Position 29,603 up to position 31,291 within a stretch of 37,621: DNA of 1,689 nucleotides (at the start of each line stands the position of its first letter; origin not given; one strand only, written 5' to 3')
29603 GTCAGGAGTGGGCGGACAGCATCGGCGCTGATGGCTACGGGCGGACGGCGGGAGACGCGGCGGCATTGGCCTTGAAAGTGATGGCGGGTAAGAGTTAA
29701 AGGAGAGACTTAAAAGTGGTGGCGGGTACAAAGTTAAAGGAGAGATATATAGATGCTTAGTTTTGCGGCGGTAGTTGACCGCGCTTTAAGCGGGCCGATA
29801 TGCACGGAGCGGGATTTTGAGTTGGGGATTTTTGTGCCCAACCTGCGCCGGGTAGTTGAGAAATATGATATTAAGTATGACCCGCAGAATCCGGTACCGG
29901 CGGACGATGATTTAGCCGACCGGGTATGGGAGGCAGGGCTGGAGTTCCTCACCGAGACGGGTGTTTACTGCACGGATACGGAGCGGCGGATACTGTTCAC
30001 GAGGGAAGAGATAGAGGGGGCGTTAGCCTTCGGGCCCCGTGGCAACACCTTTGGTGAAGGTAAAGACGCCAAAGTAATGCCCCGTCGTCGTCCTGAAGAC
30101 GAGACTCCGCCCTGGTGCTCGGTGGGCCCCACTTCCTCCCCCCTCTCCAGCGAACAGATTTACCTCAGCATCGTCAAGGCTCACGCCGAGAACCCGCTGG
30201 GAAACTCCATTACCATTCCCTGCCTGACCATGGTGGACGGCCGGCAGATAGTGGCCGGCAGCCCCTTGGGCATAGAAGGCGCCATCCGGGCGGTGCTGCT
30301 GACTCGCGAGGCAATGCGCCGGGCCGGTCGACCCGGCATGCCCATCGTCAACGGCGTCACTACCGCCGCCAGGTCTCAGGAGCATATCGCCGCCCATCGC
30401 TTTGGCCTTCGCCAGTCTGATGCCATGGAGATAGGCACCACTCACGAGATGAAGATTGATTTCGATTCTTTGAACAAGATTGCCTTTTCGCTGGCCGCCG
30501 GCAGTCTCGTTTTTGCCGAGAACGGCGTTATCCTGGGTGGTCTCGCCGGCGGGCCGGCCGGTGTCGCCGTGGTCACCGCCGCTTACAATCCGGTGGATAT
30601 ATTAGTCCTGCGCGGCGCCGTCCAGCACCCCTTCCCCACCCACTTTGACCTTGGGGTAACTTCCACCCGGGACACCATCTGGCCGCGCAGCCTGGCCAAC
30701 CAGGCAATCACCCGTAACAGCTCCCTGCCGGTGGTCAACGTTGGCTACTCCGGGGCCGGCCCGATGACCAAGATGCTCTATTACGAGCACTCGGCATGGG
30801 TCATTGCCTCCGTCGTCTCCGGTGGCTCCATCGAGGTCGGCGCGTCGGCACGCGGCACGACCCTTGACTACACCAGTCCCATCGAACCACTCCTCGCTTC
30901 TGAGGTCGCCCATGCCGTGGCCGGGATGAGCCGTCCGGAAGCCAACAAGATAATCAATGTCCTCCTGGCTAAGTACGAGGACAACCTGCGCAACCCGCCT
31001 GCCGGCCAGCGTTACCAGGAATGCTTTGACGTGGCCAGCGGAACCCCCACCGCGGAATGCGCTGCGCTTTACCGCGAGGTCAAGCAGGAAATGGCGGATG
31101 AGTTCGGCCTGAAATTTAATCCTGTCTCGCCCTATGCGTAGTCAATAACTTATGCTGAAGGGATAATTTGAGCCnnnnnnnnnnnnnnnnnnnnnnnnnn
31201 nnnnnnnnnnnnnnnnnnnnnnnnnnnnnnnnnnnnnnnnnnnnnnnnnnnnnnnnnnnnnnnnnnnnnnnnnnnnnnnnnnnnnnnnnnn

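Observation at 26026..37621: Candidate undescribed corrinoid-dependent pathway: pyrrolysine-free MtmB homologues each coupled to a class-III aminotransferase, with a LarA-type racemase, AsnC regulator and MFS transporter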

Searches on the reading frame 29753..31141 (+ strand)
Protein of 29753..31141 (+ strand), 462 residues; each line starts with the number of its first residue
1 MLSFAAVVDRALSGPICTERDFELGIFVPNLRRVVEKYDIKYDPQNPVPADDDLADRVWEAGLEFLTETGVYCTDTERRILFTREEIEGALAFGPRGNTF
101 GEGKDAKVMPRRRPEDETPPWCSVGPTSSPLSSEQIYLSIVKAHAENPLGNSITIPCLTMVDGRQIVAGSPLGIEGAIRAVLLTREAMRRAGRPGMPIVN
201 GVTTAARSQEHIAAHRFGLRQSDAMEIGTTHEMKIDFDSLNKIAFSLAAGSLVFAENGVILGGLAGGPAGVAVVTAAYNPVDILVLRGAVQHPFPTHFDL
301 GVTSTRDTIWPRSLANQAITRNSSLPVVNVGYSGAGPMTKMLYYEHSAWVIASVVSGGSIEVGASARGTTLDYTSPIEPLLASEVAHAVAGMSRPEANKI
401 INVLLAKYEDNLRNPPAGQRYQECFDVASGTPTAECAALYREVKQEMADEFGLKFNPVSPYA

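Call 3: search_protein_families(library=pfam, proteins=[window:29753-31141:+], max_evalue=0.01)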
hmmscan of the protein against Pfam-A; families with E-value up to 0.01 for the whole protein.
window:29753-31141:+ (462 aa): 1 family
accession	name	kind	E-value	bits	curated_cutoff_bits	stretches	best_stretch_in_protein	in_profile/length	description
PF05369.18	MtmB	-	4.3e-92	309.7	25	1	7-449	6-447/450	Monomethylamine methyltransferase MtmB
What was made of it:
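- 29753..31141 (+): MtmB-like 1: Pyl-free MtmB-family methyltransferase (putative MT1). PF05369 at 4.3e-92 over the full length (call 3).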

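Call 4: search_protein_families(library=ncbifam, proteins=[window:29753-31141:+], max_evalue=0.01)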
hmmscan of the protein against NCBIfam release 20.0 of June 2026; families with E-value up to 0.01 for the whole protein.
window:29753-31141:+ (462 aa): 0 families

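Call 11: search_solved_structures(query=window:29753-31141:+, show_alignments=1, max_evalue=0.01)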
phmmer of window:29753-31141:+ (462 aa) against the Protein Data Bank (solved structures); distinct sequences matched with E-value up to 0.01: 2.
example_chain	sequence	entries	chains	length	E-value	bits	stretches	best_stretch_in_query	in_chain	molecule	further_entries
1tv2_A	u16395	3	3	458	2.9e-63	217.5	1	8-453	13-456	Monomethylamine methyltransferase mtmB1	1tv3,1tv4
1l2q_A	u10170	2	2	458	3.1e-63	217.5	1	8-453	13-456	monomethylamine methyltransferase | Monomethylamine methyltransferase mtmB1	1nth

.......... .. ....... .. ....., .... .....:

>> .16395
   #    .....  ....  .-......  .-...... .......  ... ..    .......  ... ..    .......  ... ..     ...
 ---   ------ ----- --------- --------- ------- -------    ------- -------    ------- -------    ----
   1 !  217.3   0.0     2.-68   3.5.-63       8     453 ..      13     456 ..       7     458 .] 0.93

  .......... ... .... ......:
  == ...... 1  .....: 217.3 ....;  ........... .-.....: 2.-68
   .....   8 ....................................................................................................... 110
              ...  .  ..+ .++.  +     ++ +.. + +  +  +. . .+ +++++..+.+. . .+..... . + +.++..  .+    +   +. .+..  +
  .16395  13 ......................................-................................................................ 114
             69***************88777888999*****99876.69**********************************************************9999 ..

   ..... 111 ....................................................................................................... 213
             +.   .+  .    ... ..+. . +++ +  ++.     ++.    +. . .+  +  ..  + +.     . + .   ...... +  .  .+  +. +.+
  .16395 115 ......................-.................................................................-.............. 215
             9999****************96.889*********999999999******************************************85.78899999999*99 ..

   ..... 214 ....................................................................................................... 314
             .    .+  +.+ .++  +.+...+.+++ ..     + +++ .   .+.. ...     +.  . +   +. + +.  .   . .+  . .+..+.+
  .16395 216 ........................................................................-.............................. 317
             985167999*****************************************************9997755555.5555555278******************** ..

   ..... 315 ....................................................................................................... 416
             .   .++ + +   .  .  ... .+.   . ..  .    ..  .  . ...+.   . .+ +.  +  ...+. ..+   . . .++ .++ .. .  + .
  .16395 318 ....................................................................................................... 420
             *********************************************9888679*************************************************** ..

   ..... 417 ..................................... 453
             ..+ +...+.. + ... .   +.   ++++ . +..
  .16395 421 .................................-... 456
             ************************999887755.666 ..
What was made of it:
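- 29753..31141 (+): PDB 1NTH/1L2Q at 3e-63 over residues 8-453 (call 11).
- Closest known: Pyl-containing MtmB/MtmC of Methanosarcina barkeri. Same: The alignment runs the full length at E = 3e-63 (call 11).
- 1NTH matches at 3e-63 (call 11).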

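Call 12: find_homologous_proteins(query=window:29753-31141:+)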
Query window:29753-31141:+ (462 aa): 515 proteins with E <= 0.001 among 8000 candidates; the best 120 are listed.
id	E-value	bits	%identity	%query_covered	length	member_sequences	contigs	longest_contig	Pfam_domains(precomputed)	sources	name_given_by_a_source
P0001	0.0e+0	1011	96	100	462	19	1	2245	PF05369.19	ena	-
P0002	1.5e-273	926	87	100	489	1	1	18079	PF05369.19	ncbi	-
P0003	1.3e-260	883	82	100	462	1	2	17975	PF05369.19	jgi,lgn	-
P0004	2.6e-259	879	82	100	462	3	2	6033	PF05369.19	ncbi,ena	-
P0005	5.3e-258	874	82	100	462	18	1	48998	PF05369.19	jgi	-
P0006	8.4e-258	874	81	100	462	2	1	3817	PF05369.19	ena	-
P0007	4.3e-257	871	80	100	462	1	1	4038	PF05369.19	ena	-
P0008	1.2e-256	870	82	100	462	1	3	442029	PF05369.19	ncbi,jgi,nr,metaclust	ncbi:MAG TPA: monomethylamine:corrinoid methyltransferase [Dehalococcoidia bacterium]|nr:monomethyla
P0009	1.2e-256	870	80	100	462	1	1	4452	PF05369.19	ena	-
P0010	1.2e-256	870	80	100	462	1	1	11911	PF05369.19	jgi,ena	-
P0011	1.7e-256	869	81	100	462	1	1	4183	PF05369.19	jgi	jgi:hypothetical protein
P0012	1.5e-255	866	80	100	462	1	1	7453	PF05369.19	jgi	jgi:hypothetical protein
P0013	1.6e-255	866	80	100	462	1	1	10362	PF05369.19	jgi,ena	-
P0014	7.8e-255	864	80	100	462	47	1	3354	PF05369.19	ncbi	-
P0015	8.7e-255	864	81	100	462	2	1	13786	PF05369.19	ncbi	-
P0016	1.1e-254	863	80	100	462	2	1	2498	PF05369.19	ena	-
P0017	1.4e-254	863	80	100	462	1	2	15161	PF05369.19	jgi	jgi:hypothetical protein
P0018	1.6e-254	863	80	100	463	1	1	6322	PF05369.19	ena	-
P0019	1.2e-252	857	79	100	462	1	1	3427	PF05369.19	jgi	-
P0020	1.6e-252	856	80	100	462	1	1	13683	PF05369.19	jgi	jgi:hypothetical protein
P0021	9.6e-252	854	80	100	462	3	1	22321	PF05369.19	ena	-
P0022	1.1e-251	853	78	100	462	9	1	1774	PF05369.19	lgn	-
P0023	2.9e-251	852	80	100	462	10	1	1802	PF05369.19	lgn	-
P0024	3.3e-251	852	80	100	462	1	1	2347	PF05369.19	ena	-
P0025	3.4e-251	852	79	100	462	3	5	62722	PF05369.19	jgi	jgi:hypothetical protein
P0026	3.6e-251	852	79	100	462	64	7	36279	PF05369.19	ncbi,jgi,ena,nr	ncbi:MAG TPA: monomethylamine:corrinoid methyltransferase [Dehalococcoidia bacterium]|nr:monomethyla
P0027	9.0e-251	851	79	100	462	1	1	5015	PF05369.19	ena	-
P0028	1.1e-249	847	78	100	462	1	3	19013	PF05369.19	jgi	jgi:hypothetical protein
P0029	6.2e-249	844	77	100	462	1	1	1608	PF05369.19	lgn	-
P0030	1.2e-248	844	79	100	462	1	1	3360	PF05369.19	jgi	-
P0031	1.4e-248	843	79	100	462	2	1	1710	PF05369.19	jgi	-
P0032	2.6e-248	842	79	100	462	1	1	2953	PF05369.19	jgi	-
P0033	1.5e-246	837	78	100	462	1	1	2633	PF05369.19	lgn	-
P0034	1.8e-243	826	76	100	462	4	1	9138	PF05369.19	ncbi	-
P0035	2.7e-241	819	77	100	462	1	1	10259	PF05369.19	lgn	-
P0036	3.2e-240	816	75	100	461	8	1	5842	PF05369.19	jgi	-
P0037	1.2e-237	807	75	100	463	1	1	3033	PF05369.19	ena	-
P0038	7.8e-237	805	75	100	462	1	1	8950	PF05369.19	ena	-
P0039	7.3e-236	801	75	100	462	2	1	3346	PF05369.19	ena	-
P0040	1.3e-235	801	75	100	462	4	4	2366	PF05369.19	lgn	-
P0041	2.2e-235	800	75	100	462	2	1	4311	PF05369.19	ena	-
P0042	7.2e-235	798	74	100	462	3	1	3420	PF05369.19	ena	-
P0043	5.1e-234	795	75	99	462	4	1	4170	PF05369.19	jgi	-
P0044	5.3e-234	795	74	100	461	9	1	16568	PF05369.19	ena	-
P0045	5.5e-234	795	75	100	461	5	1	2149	PF05369.19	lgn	-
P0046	1.1e-233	794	73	100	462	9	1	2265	PF05369.19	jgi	-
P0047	3.0e-233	793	74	100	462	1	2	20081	PF05369.19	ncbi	ncbi:monomethylamine:corrinoid methyltransferase [Chloroflexota bacterium]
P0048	7.5e-233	791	74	100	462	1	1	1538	PF05369.19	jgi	-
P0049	8.8e-233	791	74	100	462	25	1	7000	PF05369.19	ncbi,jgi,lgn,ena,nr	ncbi:MAG TPA: monomethylamine:corrinoid methyltransferase [Dehalococcoidales bacterium]|nr:monomethy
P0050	1.4e-232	791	75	100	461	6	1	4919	PF05369.19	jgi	-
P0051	5.4e-232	789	74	100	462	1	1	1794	PF05369.19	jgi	-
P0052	5.5e-232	789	73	100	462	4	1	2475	PF05369.19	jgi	-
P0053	6.3e-232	788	72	100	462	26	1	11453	PF05369.19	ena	-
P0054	4.2e-231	786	73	100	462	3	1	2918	PF05369.19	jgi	-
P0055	6.2e-231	785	72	100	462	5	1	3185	PF05369.19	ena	-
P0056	1.8e-230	784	74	100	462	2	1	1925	PF05369.19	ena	-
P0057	3.4e-230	783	73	100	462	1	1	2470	PF05369.19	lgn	-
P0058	3.7e-229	779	71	100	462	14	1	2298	PF05369.19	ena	-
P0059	2.3e-228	777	72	100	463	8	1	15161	PF05369.19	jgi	jgi:hypothetical protein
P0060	6.5e-228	775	74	100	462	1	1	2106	PF05369.19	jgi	jgi:methylamine--corrinoid protein Co-methyltransferase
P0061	4.1e-227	773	72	100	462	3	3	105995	PF05369.19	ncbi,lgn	-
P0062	1.1e-226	771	72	100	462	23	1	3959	PF05369.19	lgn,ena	-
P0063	2.1e-226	770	71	100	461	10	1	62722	PF05369.19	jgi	jgi:hypothetical protein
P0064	3.2e-226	770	72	100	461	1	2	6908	PF05369.19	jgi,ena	-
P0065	2.9e-225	766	72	100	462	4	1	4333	PF05369.19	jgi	jgi:hypothetical protein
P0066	5.1e-225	766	72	100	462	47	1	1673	PF05369.19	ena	-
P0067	8.5e-225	765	72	100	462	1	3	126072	PF05369.19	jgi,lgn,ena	-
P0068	1.2e-224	764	72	100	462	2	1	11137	PF05369.19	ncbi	-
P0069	2.0e-224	764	73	100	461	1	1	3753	PF05369.19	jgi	-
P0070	5.8e-224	762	70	100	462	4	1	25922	PF05369.19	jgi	jgi:methylamine--corrinoid protein Co-methyltransferase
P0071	1.3e-223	761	73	100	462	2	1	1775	PF05369.19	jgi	jgi:methylamine--corrinoid protein Co-methyltransferase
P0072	3.6e-223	760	71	100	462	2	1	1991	PF05369.19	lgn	-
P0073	1.7e-222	757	71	100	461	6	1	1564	PF05369.19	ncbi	-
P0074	3.4e-222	756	74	100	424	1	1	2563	PF05369.19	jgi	-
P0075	3.7e-222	756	70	100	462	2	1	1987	PF05369.19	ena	-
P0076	7.6e-222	755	70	100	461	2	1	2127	PF05369.19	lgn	-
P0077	1.3e-221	754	70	100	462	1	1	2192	PF05369.19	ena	-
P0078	2.1e-221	754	72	100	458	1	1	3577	PF05369.19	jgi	-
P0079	2.2e-221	754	70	100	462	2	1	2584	PF05369.19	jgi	-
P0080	1.7e-220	751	71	100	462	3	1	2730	PF05369.19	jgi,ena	-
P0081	5.8e-220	749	74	93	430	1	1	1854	PF05369.19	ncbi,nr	ncbi:MAG: monomethylamine:corrinoid methyltransferase, partial [Chloroflexota bacterium]|nr:monometh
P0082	6.8e-220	749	71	100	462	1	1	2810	PF05369.19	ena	-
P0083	1.1e-219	748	72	100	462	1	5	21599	PF05369.19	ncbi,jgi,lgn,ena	-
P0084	1.9e-219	747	70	100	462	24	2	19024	PF05369.19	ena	-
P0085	2.6e-219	747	69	100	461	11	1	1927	PF05369.19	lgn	-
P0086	5.0e-219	746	69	100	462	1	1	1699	PF05369.19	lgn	-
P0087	4.8e-218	743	69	100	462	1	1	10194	PF05369.19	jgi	jgi:methylamine--corrinoid protein Co-methyltransferase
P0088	3.0e-217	740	69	100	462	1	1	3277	PF05369.19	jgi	-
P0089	5.7e-217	739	69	100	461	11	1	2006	PF05369.19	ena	-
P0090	2.6e-216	737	70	100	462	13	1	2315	PF05369.19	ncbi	ncbi:MAG: monomethylamine:corrinoid methyltransferase [Dehalococcoidales bacterium]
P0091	7.4e-216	735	70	100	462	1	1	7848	PF05369.19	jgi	-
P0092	5.1e-214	729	69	100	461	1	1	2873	PF05369.19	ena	-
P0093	8.7e-214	729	69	100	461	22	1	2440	PF05369.19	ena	-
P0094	5.9e-213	726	68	100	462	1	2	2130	PF05369.19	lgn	-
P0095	1.2e-209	715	68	100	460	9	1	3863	PF05369.19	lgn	-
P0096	1.5e-209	715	67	100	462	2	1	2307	PF05369.19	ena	-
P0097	7.3e-209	712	72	93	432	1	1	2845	PF05369.19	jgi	-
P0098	1.5e-208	711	66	100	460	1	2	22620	PF05369.19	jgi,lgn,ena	-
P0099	9.4e-208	709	66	100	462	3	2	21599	PF05369.19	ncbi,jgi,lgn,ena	-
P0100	2.3e-207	707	67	100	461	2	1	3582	PF05369.19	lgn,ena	-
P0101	2.8e-206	704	66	100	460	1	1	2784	PF05369.19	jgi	-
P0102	2.8e-206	704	66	100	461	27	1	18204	PF05369.19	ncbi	ncbi:MAG: monomethylamine:corrinoid methyltransferase [Dehalococcoidales bacterium]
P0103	2.9e-206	704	75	87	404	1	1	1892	PF05369.19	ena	-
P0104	7.3e-206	702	67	100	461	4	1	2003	PF05369.19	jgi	-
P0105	1.8e-205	701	67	100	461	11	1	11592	PF05369.19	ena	-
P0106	1.9e-205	701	66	100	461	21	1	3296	PF05369.19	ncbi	-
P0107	4.4e-203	693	65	100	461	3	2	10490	PF05369.19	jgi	-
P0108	5.6e-203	693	66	98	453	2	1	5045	PF05369.19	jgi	jgi:hypothetical protein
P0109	6.0e-203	693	66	100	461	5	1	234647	PF05369.19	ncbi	-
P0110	2.6e-202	691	66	100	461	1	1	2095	PF05369.19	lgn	-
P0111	6.2e-202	690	65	100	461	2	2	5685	PF05369.19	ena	-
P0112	8.0e-201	686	65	100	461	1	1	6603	PF05369.19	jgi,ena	-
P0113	1.3e-200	685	65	100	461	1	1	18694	PF05369.19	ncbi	-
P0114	8.0e-200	683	65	100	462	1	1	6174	PF05369.19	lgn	-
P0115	1.1e-199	682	64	100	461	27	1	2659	PF05369.19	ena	-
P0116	1.3e-199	682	65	100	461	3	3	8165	PF05369.19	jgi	-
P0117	2.3e-199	681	65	100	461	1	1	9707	PF05369.19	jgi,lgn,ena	-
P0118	8.8e-199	679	79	82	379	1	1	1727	PF05369.19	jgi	-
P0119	1.0e-198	679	64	100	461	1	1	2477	PF05369.19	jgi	-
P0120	2.3e-197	675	65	100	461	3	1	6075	PF05369.19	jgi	jgi:methylamine--corrinoid protein Co-methyltransferase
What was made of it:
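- Public annotations call them monomethylamine:corrinoid methyltransferase (call 12).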

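Call 13: find_encoding_contigs(protein=window:29753-31141:+, flank=10000, max_places=6)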
Protein window:29753-31141:+ (462 aa): no gene with exactly this product is on record in the collection.
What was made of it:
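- Tried and rejected: MtmB1 has no exact match on record (call 13).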

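Call 14: find_related_loci(query=window:29753-31141:+, collection=genome_contigs, flank=10000)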
Query window:29753-31141:+ (462 aa) in genome_contigs; peptide patterns used: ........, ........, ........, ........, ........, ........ (x = any residue, [..] = any of these).
96 stretches matched a pattern; 24 encode a relative of the query (tblastn E <= 1e-3); 24 distinct loci.
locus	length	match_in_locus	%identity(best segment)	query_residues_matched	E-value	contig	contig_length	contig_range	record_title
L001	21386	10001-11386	95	1-462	0e+0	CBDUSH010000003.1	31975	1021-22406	MAG TPA_asm: uncultured bacterium isolate SRR22302368_concoct_39 genome assembly, contig: ERZ25747235.340, whole genome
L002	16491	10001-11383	82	1-461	0e+0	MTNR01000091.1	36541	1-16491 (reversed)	MAG: Dehalococcoides sp. JdFR-56 JGI24020J35080_1000406, whole genome shotgun sequence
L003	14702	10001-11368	81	1-456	0e+0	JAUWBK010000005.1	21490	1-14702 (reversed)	MAG: Dehalococcoidia bacterium isolate CSMAG_1318 CSMAG_1318_k141_836437_length_21490_cov_40.2075, whole genome shotgun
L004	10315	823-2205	81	1-461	0e+0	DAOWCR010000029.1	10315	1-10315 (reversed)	MAG TPA_asm: Dehalococcoidales bacterium isolate CSMAG_1892 CSMAG_1892_k141_210676_length_10315_cov_13.0000, whole genom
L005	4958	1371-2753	79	1-461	0e+0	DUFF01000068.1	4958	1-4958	MAG TPA_asm: Dehalococcoidia bacterium isolate W80 Contig68, whole genome shotgun sequence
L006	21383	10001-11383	79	1-461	0e+0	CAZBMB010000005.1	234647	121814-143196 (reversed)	MAG TPA_asm: uncultured Dehalococcoidaceae bacterium isolate binchicken_co178_264 genome assembly, contig: NODE_80_lengt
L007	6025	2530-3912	73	1-461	0e+0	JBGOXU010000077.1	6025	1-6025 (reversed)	MAG: Dehalococcoidia bacterium isolate OBJ_0618_130150_6 k141_1649026_length_6025_cov_94.0000, whole genome shotgun sequ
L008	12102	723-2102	66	1-461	0e+0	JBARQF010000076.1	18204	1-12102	MAG: Dehalococcoidales bacterium isolate MFD13432_ilm_asm_bin21 k127_353968, whole genome shotgun sequence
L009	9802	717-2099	73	1-461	0e+0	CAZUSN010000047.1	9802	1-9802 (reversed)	MAG TPA_asm: uncultured Dehalococcoidaceae bacterium isolate binchicken_co124_334 genome assembly, contig: NODE_5042_len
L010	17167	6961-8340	70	1-461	0e+0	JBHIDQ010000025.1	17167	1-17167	MAG: Dehalococcoidales bacterium isolate b3.sp3_bin.43 NODE_947_length_17167_cov_16.600748, whole genome shotgun sequenc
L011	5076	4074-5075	75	1-335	2e-177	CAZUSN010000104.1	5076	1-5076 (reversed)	MAG TPA_asm: uncultured Dehalococcoidaceae bacterium isolate binchicken_co124_334 genome assembly, contig: NODE_17587_le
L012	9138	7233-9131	76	1-461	0e+0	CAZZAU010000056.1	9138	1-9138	MAG TPA_asm: uncultured Dehalococcoidaceae bacterium isolate SRP141376_co1_352 genome assembly, contig: NODE_13687_lengt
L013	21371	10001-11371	37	1-456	3e-100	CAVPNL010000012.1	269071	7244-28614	MAG: uncultured delta proteobacterium isolate MFD09779.bin.2.131 genome assembly, contig: contig_37856, whole genome sho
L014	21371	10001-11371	37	1-456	2e-99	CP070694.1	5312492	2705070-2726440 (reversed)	MAG: Desulfobacterales bacterium isolate bin60 chromosome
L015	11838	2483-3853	36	1-456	3e-96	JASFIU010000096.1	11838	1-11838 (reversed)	MAG: Desulfobacterales bacterium isolate D0608S20remetaG_Bin_248 D0608S20remetaG_FD_scaffold_1107_c1, whole genome shotg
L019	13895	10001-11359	35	7-455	7e-72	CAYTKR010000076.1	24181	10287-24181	MAG TPA_asm: uncultured Anaerolineales bacterium isolate SRP167671_co2_274 genome assembly, contig: NODE_2801_length_241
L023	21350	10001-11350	31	6-455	8e-66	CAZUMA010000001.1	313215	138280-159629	MAG TPA_asm: uncultured Anaerolineales bacterium isolate SRP332253_co2_238 genome assembly, contig: NODE_6_length_313215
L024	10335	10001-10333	84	1-111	9e-58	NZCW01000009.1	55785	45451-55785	MAG: Dehalococcoidales bacterium isolate ARS1168 73709, whole genome shotgun sequence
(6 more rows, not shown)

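Call 20: find_encoding_contigs(protein=P0002, flank=10000, max_places=3)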
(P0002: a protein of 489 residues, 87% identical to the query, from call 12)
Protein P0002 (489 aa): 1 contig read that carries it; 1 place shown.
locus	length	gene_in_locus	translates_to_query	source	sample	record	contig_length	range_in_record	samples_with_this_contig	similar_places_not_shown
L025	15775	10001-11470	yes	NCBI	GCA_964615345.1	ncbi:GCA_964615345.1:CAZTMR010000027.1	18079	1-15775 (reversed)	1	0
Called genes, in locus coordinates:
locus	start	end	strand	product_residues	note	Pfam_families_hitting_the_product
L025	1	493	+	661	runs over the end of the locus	PF01578:Cytochrom_C_asm, PF16327:CcmF_C, PF05140:ResB (faint)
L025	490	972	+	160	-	PF03918:CcmH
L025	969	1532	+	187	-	PF13248:Zn_ribbon_3 (faint), PF09297:Zn_ribbon_NUD (faint), PF13240:Zn_Ribbon_1 (weak)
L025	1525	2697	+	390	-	PF02369:Big_1 (weak)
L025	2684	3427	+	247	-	PF13175:AAA_15 (faint), PF13555:AAA_29 (faint), PF00005:ABC_tran, PF13304:AAA_21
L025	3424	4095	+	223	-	PF01061:ABC2_membrane, PF03379:CcmB, PF12698:ABC2_membrane_3 (weak), PF12679:ABC2_membrane_2 (weak)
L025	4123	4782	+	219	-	PF01578:Cytochrom_C_asm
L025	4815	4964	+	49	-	-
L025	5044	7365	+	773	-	PF02743:dCache_1, PF00672:HAMP, PF01590:GAF, PF13185:GAF_2, PF13492:GAF_3 (weak), PF07730:HisKA_3, PF13581:HATPase_c_2 (weak), PF02518:HATPase_c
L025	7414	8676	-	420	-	PF09861:Lar_N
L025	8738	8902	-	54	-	-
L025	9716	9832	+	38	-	-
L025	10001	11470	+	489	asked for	PF05369:MtmB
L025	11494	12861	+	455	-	PF00202:Aminotran_3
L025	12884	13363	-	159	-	PF13404:HTH_AsnC-type, PF13412:HTH_24, PF01037:AsnC_trans_reg, PF22482:AsnC_trans_reg_3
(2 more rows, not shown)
